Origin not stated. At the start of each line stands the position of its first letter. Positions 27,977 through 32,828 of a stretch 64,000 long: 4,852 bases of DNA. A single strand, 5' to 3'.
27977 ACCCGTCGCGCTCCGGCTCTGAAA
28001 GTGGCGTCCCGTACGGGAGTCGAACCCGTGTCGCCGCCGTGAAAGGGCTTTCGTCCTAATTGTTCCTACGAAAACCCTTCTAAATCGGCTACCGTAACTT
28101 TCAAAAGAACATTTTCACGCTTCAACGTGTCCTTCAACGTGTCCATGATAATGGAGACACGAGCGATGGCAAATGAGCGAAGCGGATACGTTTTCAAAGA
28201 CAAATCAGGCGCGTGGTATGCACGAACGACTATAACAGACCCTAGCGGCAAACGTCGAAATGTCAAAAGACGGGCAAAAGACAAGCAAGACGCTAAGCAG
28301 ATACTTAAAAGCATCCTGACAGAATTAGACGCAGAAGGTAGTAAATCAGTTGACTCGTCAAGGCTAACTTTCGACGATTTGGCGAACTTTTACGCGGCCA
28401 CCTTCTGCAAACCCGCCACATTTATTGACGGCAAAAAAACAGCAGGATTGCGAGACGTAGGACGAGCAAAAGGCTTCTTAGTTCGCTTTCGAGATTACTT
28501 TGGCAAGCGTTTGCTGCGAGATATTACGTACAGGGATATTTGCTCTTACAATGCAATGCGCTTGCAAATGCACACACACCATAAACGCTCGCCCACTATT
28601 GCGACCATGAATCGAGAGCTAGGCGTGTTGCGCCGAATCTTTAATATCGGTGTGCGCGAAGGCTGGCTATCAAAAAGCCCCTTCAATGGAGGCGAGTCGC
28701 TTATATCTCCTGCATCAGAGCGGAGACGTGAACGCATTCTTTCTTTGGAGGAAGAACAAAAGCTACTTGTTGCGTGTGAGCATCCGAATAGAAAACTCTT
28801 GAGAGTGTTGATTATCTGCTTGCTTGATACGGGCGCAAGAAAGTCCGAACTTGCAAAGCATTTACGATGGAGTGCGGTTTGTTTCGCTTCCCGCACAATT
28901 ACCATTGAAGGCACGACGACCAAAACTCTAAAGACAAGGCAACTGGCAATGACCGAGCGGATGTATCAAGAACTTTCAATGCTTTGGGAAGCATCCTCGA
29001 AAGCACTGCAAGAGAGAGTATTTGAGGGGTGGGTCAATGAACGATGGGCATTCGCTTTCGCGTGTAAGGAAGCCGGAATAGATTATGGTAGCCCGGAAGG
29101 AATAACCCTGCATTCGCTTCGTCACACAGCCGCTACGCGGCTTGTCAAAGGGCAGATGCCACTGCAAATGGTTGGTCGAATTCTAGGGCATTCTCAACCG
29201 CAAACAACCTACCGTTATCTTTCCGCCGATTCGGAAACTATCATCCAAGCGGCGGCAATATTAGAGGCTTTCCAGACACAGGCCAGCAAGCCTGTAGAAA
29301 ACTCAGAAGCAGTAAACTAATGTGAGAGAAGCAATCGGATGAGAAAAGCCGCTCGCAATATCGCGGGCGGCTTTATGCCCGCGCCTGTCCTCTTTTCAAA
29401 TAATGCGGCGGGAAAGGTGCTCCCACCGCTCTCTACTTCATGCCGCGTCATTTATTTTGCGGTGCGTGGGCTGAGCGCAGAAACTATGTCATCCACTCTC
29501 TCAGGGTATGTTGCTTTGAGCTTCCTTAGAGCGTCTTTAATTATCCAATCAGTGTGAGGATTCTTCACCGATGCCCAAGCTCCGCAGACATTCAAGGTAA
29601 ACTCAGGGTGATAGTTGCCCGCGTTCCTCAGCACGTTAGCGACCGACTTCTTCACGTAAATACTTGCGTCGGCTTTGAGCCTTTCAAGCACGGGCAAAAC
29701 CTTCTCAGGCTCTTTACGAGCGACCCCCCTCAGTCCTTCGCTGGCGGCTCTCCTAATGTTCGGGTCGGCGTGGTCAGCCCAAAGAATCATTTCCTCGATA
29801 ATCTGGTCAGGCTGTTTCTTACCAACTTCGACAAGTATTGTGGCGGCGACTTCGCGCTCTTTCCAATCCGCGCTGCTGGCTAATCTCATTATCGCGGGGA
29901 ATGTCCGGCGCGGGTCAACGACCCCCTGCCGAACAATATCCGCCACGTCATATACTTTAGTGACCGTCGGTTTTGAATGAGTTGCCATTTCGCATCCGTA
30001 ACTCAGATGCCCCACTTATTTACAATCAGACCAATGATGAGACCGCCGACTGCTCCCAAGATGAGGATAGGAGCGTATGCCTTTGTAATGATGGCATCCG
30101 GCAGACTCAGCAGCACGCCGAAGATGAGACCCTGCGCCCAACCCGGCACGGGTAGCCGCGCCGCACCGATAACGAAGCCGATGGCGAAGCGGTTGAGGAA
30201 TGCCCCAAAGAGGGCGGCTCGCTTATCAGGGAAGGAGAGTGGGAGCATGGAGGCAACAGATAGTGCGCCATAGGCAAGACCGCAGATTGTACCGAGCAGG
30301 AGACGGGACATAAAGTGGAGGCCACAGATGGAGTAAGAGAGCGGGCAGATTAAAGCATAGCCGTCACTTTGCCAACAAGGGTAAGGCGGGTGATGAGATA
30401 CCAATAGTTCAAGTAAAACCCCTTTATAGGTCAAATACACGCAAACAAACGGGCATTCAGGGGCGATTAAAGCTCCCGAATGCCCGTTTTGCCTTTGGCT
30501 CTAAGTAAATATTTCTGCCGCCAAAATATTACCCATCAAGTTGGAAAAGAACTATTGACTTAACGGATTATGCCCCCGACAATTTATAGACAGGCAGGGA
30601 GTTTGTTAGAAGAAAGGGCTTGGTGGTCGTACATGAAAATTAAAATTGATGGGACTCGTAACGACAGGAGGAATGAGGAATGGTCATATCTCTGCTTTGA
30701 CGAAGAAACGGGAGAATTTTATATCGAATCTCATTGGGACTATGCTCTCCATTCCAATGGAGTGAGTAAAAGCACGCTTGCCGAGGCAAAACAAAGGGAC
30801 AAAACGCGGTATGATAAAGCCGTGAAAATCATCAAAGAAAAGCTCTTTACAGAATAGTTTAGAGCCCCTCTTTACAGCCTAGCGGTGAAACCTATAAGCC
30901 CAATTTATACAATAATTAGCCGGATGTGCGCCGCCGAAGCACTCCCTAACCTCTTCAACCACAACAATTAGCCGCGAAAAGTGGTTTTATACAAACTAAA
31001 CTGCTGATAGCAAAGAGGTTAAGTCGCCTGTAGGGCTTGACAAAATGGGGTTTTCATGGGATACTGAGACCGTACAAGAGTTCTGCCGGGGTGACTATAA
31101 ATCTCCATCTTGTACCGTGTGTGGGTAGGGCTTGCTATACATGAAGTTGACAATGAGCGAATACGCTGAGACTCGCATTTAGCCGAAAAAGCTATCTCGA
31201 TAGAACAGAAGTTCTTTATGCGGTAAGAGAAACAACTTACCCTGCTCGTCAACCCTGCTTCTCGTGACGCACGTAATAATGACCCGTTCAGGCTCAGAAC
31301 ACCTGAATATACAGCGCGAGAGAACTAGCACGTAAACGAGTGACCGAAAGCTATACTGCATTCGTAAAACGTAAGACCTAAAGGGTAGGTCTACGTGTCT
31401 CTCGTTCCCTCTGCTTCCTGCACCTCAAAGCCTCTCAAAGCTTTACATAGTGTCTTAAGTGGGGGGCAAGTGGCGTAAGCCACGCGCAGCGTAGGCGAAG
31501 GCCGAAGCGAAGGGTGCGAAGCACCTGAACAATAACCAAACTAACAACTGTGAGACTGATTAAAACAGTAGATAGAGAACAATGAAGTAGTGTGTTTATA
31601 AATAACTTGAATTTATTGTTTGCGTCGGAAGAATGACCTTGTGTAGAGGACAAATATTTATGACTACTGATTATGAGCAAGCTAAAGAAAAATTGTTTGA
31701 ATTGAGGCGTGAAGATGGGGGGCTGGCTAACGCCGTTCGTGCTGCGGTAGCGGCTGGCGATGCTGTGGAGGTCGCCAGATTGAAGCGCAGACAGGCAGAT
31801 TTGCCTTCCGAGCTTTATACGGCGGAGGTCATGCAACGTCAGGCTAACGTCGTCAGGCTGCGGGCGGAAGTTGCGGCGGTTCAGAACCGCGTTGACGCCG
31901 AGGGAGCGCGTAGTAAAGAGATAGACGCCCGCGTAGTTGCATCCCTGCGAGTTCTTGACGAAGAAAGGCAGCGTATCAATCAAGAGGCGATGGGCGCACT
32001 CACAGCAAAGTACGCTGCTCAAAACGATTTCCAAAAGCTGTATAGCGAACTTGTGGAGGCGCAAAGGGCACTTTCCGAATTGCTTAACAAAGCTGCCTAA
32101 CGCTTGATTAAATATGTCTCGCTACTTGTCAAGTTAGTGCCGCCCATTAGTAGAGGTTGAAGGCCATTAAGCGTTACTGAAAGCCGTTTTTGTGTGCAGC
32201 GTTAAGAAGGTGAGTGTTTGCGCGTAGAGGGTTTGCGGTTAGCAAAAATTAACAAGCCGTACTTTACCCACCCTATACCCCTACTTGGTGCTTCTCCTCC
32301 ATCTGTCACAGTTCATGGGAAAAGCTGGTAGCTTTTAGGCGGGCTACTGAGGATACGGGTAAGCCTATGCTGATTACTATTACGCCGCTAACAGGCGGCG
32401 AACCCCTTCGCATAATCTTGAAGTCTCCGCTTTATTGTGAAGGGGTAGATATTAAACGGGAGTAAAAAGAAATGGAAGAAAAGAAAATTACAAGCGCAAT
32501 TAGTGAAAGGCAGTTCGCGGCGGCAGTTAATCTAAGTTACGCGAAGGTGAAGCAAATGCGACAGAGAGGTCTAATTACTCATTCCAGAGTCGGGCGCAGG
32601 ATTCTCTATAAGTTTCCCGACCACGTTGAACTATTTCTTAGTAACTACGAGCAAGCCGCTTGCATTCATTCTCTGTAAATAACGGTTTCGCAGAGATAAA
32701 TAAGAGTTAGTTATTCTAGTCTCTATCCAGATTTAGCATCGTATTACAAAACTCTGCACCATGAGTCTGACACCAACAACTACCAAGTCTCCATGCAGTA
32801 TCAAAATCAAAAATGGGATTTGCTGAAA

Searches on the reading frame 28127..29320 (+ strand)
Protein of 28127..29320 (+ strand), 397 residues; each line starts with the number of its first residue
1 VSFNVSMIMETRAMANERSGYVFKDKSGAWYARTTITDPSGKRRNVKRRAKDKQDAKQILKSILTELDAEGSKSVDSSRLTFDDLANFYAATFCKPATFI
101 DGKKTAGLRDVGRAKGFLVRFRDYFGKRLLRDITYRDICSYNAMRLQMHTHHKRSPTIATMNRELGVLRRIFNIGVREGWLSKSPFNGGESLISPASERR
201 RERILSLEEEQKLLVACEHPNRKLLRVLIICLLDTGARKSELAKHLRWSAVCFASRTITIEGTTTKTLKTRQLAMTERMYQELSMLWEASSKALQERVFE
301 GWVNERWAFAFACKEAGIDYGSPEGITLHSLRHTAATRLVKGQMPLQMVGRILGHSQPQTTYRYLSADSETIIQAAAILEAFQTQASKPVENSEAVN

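Call 29: search_protein_families(library=pfam, proteins=[window:28127-29320:+], max_evalue=0.01)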
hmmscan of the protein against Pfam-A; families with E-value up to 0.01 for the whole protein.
window:28127-29320:+ (397 aa): 2 families
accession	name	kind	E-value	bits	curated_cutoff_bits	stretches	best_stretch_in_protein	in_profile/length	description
PF00589.27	Phage_integrase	-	2e-21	77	27.1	1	205-368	3-169/172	Phage integrase family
PF13102.12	Phage_int_SAM_5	-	0.0095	16.7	22.3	0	117-187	28-94/98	Phage integrase SAM-like domain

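Call 53: search_protein_families(library=padloc, proteins=[window:28127-29320:+], max_evalue=0.01)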
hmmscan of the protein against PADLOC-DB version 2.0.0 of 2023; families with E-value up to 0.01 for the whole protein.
window:28127-29320:+ (397 aa): 0 families

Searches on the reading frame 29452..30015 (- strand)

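Call 29: search_protein_families(library=pfam, proteins=[window:29452-30015:-], max_evalue=0.01)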
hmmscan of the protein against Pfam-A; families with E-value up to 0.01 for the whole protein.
window:29452-30015:- (187 aa): 4 families
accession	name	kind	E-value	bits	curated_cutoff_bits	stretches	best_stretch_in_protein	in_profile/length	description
PF08713.17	DNA_alkylation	-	4.4e-08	33.5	21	1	60-164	110-211/213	DNA alkylation repair enzyme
PF13646.12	HEAT_2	-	2.4e-07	31.4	27.7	1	44-129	7-87/88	HEAT repeats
PF02985.28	HEAT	-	0.00023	21.6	23.5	0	76-99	5-28/31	HEAT repeat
PF12830.13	Nipped-B_C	-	0.00027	21.5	26.4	1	25-74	32-81/186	Sister chromatid cohesion C-terminus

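Call 53: search_protein_families(library=padloc, proteins=[window:29452-30015:-], max_evalue=0.01)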
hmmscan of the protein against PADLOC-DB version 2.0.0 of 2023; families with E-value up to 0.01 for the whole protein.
window:29452-30015:- (187 aa): 2 families
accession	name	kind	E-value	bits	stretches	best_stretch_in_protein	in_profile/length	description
PDLC03925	OloA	-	0.0068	13.7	0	52-134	150-235/596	-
PDLC02919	HEAT-ARM_XIII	-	0.0075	11.6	1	40-133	859-941/1972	-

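Call 54: search_protein_families(library=phrogs, proteins=[window:29452-30015:-], max_evalue=0.001)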
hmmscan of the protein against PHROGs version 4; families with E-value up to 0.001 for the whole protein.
window:29452-30015:- (187 aa): 0 families

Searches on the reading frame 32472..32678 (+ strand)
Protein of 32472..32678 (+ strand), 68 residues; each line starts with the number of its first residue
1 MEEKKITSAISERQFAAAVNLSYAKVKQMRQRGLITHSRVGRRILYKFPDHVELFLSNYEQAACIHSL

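Call 29: search_protein_families(library=pfam, proteins=[window:32472-32678:+], max_evalue=0.01)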
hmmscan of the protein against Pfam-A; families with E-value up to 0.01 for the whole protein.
window:32472-32678:+ (68 aa): 1 family
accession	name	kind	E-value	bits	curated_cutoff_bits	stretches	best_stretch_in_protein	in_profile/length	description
PF12728.13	HTH_17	-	0.0068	17.1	27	1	14-47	6-39/51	Helix-turn-helix domain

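Call 53: search_protein_families(library=padloc, proteins=[window:32472-32678:+], max_evalue=0.01)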
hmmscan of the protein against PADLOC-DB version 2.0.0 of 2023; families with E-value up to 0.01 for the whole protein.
window:32472-32678:+ (68 aa): 2 families
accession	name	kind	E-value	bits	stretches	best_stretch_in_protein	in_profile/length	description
PDLC04133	mad1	-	2.5e-05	22.5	1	9-54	5-50/60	mads_1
PDLC01875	CARF3--CARF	-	0.0077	14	1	19-49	174-204/219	-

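Call 54: search_protein_families(library=phrogs, proteins=[window:32472-32678:+], max_evalue=0.001)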
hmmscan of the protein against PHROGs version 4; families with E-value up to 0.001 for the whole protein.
window:32472-32678:+ (68 aa): 0 families
